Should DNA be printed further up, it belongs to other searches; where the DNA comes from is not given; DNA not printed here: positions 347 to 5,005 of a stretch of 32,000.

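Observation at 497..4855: Giant (1452 aa) Tat-exported molybdopterin catalytic subunit with large internal insertions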

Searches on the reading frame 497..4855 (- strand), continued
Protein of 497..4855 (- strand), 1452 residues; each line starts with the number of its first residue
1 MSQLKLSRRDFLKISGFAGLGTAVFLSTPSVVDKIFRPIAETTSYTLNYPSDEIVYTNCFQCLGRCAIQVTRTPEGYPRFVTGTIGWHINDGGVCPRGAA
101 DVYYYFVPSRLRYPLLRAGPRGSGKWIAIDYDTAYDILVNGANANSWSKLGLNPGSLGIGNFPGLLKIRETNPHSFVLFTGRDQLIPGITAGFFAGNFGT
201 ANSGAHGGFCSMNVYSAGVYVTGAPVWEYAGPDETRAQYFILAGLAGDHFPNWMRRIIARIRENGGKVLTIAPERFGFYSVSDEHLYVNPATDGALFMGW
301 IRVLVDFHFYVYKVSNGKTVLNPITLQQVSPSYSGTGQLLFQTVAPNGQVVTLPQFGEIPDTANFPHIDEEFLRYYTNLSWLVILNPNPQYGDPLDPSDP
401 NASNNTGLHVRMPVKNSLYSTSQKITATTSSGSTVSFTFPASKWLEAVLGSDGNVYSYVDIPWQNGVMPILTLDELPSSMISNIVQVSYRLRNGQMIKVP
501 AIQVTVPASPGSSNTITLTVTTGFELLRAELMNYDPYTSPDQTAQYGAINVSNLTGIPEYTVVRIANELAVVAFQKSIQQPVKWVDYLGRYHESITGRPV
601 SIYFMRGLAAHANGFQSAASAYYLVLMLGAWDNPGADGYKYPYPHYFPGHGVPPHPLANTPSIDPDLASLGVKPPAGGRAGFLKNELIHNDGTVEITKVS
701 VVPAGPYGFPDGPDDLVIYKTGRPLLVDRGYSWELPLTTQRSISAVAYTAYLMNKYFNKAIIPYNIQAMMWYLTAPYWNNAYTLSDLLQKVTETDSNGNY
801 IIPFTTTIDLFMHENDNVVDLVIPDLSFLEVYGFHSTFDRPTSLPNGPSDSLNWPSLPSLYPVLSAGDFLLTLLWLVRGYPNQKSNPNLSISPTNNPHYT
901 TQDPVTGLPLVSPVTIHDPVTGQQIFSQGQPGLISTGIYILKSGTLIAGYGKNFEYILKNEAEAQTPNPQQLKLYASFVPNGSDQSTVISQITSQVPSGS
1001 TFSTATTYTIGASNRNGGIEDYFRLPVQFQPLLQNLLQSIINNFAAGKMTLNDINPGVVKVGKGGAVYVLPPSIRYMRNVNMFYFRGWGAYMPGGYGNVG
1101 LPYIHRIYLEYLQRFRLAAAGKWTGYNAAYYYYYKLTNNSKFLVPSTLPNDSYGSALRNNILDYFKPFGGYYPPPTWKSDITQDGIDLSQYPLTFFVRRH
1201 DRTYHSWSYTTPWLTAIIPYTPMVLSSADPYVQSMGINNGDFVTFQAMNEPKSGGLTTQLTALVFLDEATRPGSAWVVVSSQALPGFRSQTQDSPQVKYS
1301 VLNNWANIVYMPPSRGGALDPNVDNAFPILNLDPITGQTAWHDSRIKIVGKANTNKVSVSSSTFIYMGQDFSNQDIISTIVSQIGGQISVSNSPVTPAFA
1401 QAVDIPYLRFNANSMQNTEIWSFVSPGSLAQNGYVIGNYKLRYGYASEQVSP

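Call 29: search_protein_families(library=ncbifam, proteins=[P0036, P0037, P0043, P0034], max_evalue=0.00001)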
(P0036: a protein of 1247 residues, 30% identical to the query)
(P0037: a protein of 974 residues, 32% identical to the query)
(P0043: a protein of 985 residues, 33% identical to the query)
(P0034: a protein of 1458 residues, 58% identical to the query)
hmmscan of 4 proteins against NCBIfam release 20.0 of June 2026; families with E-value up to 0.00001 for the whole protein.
P0036 (1247 aa): 12 families
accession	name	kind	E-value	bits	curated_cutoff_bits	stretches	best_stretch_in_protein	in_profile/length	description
NF011567.1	PRK14991.1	equivalog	4.2e-21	74.4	1750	1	89-445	135-494/1022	tetrathionate reductase subunit TtrA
NF012032.0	PRK15488.1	equivalog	5.6e-21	74.2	694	2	5-302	2-268/759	thiosulfate reductase PhsA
TIGR02166.1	dmsA_ynfE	subfamily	1.2e-18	66.6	777.7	1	986-1067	670-748/794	DMSO/selenate family reductase complex A subunit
NF041714.1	arsenate_red_ArrA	equivalog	5.4e-13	47.9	1600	1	5-299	2-280/848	arsenate respiratory reductase molybdopterin-containing subunit ArrA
NF041884.1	selenate_YnfF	exception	4.4e-11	41.4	1650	0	1012-1077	697-760/798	selenate/tellurate reductase subunit YnfF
TIGR01591.1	Fdh-alpha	equivalog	4.7e-11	41.5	666.25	0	974-1065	546-637/672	formate dehydrogenase subunit alpha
TIGR01553.1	formate-DH-alph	equivalog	5.7e-10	37.6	814.2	0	89-326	85-310/1009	formate dehydrogenase-N subunit alpha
NF011566.1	PRK14990.1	exception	2.4e-09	35.8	1600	0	3-300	11-304/814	dimethylsulfoxide reductase subunit A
NF041885.1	selenate_YnfE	exception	6.9e-09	34.1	1675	0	1020-1068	711-758/805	selenate/tellurate reductase subunit YnfE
TIGR03479.1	DMSO_red_II_alp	subfamily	7.1e-09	34.3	984.75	0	987-1057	778-847/913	molybdopterin-dependent oxidoreductase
TIGR00509.1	bisC_fam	subfamily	1.5e-08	33.4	1017.55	0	967-1065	606-701/772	molybdopterin guanine dinucleotide-containing S/N-oxide reductase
NF041783.2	mnquin_red_QrcB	equivalog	8.8e-08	30.8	440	0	1022-1066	604-647/695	menaquinone reductase molybdopterin-binding-like subunit QrcB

P0037 (974 aa): 26 families (the best 25 are shown)
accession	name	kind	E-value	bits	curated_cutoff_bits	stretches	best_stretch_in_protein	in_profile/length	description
NF012032.0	PRK15488.1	equivalog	1e-65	222.2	694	2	16-258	45-284/759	thiosulfate reductase PhsA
TIGR02166.1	dmsA_ynfE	subfamily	1.3e-52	178.9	777.7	3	5-255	37-299/794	DMSO/selenate family reductase complex A subunit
TIGR01591.1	Fdh-alpha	equivalog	9.4e-43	146.3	666.25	1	17-256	1-239/672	formate dehydrogenase subunit alpha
NF041714.1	arsenate_red_ArrA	equivalog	3.4e-37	128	1600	1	14-258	50-299/848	arsenate respiratory reductase molybdopterin-containing subunit ArrA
TIGR03479.1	DMSO_red_II_alp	subfamily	2.5e-36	125.1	984.75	2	16-361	60-421/913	molybdopterin-dependent oxidoreductase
NF011567.1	PRK14991.1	equivalog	1.7e-35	122.1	1750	2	126-368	236-500/1022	tetrathionate reductase subunit TtrA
NF041783.2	mnquin_red_QrcB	equivalog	3.2e-35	121.5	440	1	4-246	42-283/695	menaquinone reductase molybdopterin-binding-like subunit QrcB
TIGR01553.1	formate-DH-alph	equivalog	8.8e-34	116.4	814.2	2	15-107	45-140/1009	formate dehydrogenase-N subunit alpha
NF011566.1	PRK14990.1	exception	3.5e-33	114.6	1600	1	14-255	59-319/814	dimethylsulfoxide reductase subunit A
TIGR00509.1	bisC_fam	subfamily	2.3e-32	112.1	1017.55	1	193-257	196-261/772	molybdopterin guanine dinucleotide-containing S/N-oxide reductase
NF041885.1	selenate_YnfE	exception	3e-31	108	1675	1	14-255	49-306/805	selenate/tellurate reductase subunit YnfE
NF047855.1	AssmNtatRedNasC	equivalog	3.2e-31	108.3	1100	1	8-259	14-267/708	assimilatory nitrate reductase catalytic subunit NasC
NF041513.1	formate_DH_Act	exception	1.1e-30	106.2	1400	2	196-428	236-467/1067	formate dehydrogenase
NF041323.1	Nitr_red_NasA_Halo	equivalog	8.5e-29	100.6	1000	1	22-269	3-255/673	assimilatory nitrate reductase NasA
NF041884.1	selenate_YnfF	exception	6.5e-28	97.1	1650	1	14-255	46-299/798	selenate/tellurate reductase subunit YnfF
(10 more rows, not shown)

P0043 (985 aa): 26 families (the best 25 are shown)
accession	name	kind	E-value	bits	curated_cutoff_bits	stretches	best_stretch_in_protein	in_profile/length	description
NF012032.0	PRK15488.1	equivalog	2.6e-69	234.1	694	2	15-260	44-286/759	thiosulfate reductase PhsA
TIGR02166.1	dmsA_ynfE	subfamily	2.9e-55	187.7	777.7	3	7-255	38-299/794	DMSO/selenate family reductase complex A subunit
TIGR01591.1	Fdh-alpha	equivalog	5.7e-50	170.1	666.25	2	17-268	1-249/672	formate dehydrogenase subunit alpha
NF041783.2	mnquin_red_QrcB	equivalog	5.1e-40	137.3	440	2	11-245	49-282/695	menaquinone reductase molybdopterin-binding-like subunit QrcB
NF041714.1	arsenate_red_ArrA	equivalog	7.9e-39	133.4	1600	1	13-257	49-298/848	arsenate respiratory reductase molybdopterin-containing subunit ArrA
TIGR00509.1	bisC_fam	subfamily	6.4e-38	130.5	1017.55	2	193-258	196-262/772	molybdopterin guanine dinucleotide-containing S/N-oxide reductase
TIGR03479.1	DMSO_red_II_alp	subfamily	7.4e-38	130.2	984.75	2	15-365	59-425/913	molybdopterin-dependent oxidoreductase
NF011566.1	PRK14990.1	exception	7.7e-37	126.7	1600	1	14-255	59-319/814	dimethylsulfoxide reductase subunit A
NF047855.1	AssmNtatRedNasC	equivalog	4e-35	121.3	1100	2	7-259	13-267/708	assimilatory nitrate reductase catalytic subunit NasC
NF041885.1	selenate_YnfE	exception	2.9e-33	114.7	1675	1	7-255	42-306/805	selenate/tellurate reductase subunit YnfE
TIGR01553.1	formate-DH-alph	equivalog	2.5e-32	111.6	814.2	2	14-107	44-140/1009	formate dehydrogenase-N subunit alpha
NF041513.1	formate_DH_Act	exception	4.4e-31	107.5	1400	2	195-428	235-467/1067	formate dehydrogenase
NF011567.1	PRK14991.1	equivalog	1.5e-30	105.7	1750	2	127-367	238-499/1022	tetrathionate reductase subunit TtrA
NF041884.1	selenate_YnfF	exception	2.3e-30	105.2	1650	1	10-255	42-299/798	selenate/tellurate reductase subunit YnfF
NF041323.1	Nitr_red_NasA_Halo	equivalog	4.2e-30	104.9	1000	1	22-260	3-241/673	assimilatory nitrate reductase NasA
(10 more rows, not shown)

P0034 (1458 aa): 15 families
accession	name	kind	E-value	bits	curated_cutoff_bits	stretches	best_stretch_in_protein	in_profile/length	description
NF012032.0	PRK15488.1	equivalog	2.6e-22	78.7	694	1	4-140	2-128/759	thiosulfate reductase PhsA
NF011567.1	PRK14991.1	equivalog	3.3e-20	71.5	1750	1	93-319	139-375/1022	tetrathionate reductase subunit TtrA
TIGR03479.1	DMSO_red_II_alp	subfamily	1.6e-18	66.2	984.75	1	90-139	101-149/913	molybdopterin-dependent oxidoreductase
TIGR02166.1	dmsA_ynfE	subfamily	8.2e-17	60.5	777.7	1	5-140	1-134/794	DMSO/selenate family reductase complex A subunit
TIGR01553.1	formate-DH-alph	equivalog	2.2e-11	42.3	814.2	0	5-139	2-133/1009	formate dehydrogenase-N subunit alpha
NF047855.1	AssmNtatRedNasC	equivalog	9.8e-11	40.6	1100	0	234-315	179-260/708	assimilatory nitrate reductase catalytic subunit NasC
NF041885.1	selenate_YnfE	exception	1.2e-10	39.9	1675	1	6-140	4-138/805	selenate/tellurate reductase subunit YnfE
NF041783.2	mnquin_red_QrcB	equivalog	1.5e-10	39.9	440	0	58-141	56-135/695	menaquinone reductase molybdopterin-binding-like subunit QrcB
NF041884.1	selenate_YnfF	exception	1.6e-09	36.2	1650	1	6-140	2-135/798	selenate/tellurate reductase subunit YnfF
NF011566.1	PRK14990.1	exception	1.1e-08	33.5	1600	1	47-140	51-149/814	dimethylsulfoxide reductase subunit A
TIGR01591.1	Fdh-alpha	equivalog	1.4e-08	33.3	666.25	0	59-139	3-78/672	formate dehydrogenase subunit alpha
NF042978.1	EthbenzDh_ebdA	equivalog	7.7e-07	27.2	2000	0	95-138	127-170/977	ethylbenzene dehydrogenase subunit alpha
TIGR01580.1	narG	equivalog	9.9e-07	26.7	1084.15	0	256-305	266-315/1235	nitrate reductase subunit alpha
NF010055.0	PRK13532.1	equivalog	6.6e-06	24.6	904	0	4-144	2-134/830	nitrate reductase catalytic subunit NapA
TIGR01706.1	NAPA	equivalog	9e-06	24.2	930.55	0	4-153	1-142/830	periplasmic nitrate reductase subunit alpha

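Call 30: find_encoding_contigs(protein=P0036, flank=8000, max_places=2)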
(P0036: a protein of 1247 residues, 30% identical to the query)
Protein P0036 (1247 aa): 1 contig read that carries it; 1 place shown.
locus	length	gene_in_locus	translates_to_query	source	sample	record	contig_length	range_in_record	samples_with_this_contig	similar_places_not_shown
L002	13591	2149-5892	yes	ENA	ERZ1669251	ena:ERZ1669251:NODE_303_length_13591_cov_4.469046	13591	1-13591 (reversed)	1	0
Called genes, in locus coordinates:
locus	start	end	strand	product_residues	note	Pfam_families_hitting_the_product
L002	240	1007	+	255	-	-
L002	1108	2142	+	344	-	PF03916:NrfD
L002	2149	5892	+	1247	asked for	PF01568:Molydop_binding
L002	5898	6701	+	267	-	PF13484:Fer4_16 (faint), PF12838:Fer4_7, PF13187:Fer4_9 (weak), PF13237:Fer4_10, PF13247:Fer4_11, PF12797:Fer4_2 (weak), PF00037:Fer4 (weak), PF12837:Fer4_6 (weak), +1 more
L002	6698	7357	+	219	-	PF02613:Nitrate_red_del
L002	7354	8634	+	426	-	PF12838:Fer4_7, PF13187:Fer4_9, PF13237:Fer4_10, PF00037:Fer4 (weak), PF12797:Fer4_2 (weak), PF12838:Fer4_7, PF13187:Fer4_9 (weak), PF14697:Fer4_21, +7 more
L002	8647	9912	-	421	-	PF03453:MoeA_N, PF00994:MoCF_biosynth, PF03454:MoeA_C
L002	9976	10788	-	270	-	PF12804:NTP_transf_3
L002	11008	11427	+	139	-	-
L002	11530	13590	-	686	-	?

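Call 31: find_encoding_contigs(protein=P0028, flank=10000, max_places=1)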
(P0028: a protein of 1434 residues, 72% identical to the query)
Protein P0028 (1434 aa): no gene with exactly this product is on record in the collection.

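Call 33: find_encoding_contigs(protein=P0024, flank=10000, max_places=1)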
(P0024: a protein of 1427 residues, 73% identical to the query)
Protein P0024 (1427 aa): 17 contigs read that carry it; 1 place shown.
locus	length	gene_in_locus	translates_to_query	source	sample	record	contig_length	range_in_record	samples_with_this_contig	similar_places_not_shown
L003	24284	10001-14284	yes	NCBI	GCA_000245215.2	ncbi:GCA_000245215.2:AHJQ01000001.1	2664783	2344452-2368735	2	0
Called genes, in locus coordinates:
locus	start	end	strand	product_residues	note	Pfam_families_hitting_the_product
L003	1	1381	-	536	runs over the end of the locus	PF00033:Cytochrome_B, PF13631:Cytochrom_B_N_2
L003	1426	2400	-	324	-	-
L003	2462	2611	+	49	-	-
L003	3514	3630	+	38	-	-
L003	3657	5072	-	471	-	PF09459:EB_dh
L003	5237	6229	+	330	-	PF08240:ADH_N, PF00107:ADH_zinc_N, PF13602:ADH_zinc_N_2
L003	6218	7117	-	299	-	-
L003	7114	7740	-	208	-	-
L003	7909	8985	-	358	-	PF03916:NrfD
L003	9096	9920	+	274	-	-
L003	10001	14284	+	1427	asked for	PF10518:TAT_signal (weak)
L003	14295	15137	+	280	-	PF12797:Fer4_2 (faint), PF12838:Fer4_7 (weak), PF13237:Fer4_10 (weak), PF13247:Fer4_11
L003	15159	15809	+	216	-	PF02613:Nitrate_red_del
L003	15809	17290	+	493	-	PF12838:Fer4_7 (faint), PF13187:Fer4_9 (faint)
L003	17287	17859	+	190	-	-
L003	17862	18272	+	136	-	PF10061:DUF2299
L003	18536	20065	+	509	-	PF04185:Phosphoesterase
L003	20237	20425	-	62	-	-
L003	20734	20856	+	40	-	-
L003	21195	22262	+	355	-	PF00589:Phage_integrase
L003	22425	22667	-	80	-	PF05584:Sulfolobus_pRN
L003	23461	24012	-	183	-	PF06939:DUF1286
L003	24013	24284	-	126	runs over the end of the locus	PF11485:STK_08120-like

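Call 41: predict_structure(alignment_id=A2)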
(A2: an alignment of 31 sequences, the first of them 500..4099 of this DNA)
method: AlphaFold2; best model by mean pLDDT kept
length: 1200 residues; sequences in the alignment: 31
mean_pLDDT: 69.8   pTM: 0.76
mean pLDDT of the five models: 69.8, 68.8, 68.8, 64.3, 64.2
residues with pLDDT >= 90: 171; 70-90: 482; 50-70: 314; < 50: 233
segments of 3 or more residues with pLDDT < 50: 284-287, 354-358, 386-396, 521-533, 557-573, 583-612, 692-695, 745-747, 751-755, 759-761, 763-768, 948-963, 1034-1037, 1050-1061, 1111-1125, 1127-1200
pLDDT, mean of each block of 10 residues (from residue 1): 65 83 73 83 86 92 90 88 88 83 83 91 91 88 91 93 81 87 85 79 63 75 84 85 83 89 93 88 53 66 83 91 89 89 85 52 75 87 55 52 84 88 77 91 90 71 88 75 73 71 73 62 41 58 69 52 39 53 40 29 33 59 66 59 71 60 64 73 63 55 72 63 52 57 53 46 48 79 92 90 74 65 82 80 56 85 94 94 93 88 84 80 69 75 61 41 57 86 88 74 68 85 68 50 60 42 58 69 64 79 67 36 46 37 34 35 37 35 36 32
secondary structure, 60 per line:
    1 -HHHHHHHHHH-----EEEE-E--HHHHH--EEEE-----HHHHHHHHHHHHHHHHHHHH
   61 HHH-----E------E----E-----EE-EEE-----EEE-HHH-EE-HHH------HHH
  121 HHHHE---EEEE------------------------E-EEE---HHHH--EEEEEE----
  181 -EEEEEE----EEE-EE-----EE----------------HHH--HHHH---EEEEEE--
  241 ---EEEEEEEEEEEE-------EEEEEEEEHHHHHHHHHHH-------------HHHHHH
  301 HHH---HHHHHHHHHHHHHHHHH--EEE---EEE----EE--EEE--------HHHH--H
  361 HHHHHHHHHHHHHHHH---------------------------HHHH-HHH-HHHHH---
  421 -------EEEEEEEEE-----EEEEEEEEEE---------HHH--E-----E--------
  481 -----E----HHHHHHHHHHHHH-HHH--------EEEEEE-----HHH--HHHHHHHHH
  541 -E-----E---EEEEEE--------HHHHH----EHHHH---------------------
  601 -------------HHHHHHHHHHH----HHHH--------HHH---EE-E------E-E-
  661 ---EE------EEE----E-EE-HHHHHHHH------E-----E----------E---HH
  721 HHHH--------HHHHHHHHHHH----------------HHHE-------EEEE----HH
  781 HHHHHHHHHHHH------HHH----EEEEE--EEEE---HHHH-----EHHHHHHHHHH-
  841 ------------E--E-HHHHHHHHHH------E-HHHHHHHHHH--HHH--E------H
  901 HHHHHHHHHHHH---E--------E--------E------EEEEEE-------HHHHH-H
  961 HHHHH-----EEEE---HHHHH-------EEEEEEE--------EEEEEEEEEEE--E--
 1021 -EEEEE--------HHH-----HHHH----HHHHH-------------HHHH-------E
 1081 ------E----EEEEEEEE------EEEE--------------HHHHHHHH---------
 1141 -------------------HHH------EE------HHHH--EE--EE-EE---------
elements in order (helices of 4 or more, strands of 3 or more residues): H2-11 E17-20 H25-29 E32-35 H41-63 E90-92 E98-100 H118-124 E129-132 E159-161 H165-168 E171-176 E182-187 E192-194 H226-229 E233-238 E244-255 E263-270 H271-281 H295-303 H307-323 E326-328 E332-334 E343-345 H354-357 H360-376 H404-407 H413-417 E428-436 E442-451 H491-503 E516-521 H532-540 E552-557 H566-570 H576-579 H614-624 H629-632 E672-674 H684-691 H719-724 H733-743 E771-774 H779-792 E806-810 E813-816 H820-823 H830-839 H858-867 H876-885 H900-912 E941-946 H954-958 H960-965 E971-974 H978-982 E990-996 E1005-1015 E1022-1026 H1043-1046 H1051-1055 H1069-1072 E1092-1099 E1106-1109 H1124-1131 H1177-1180
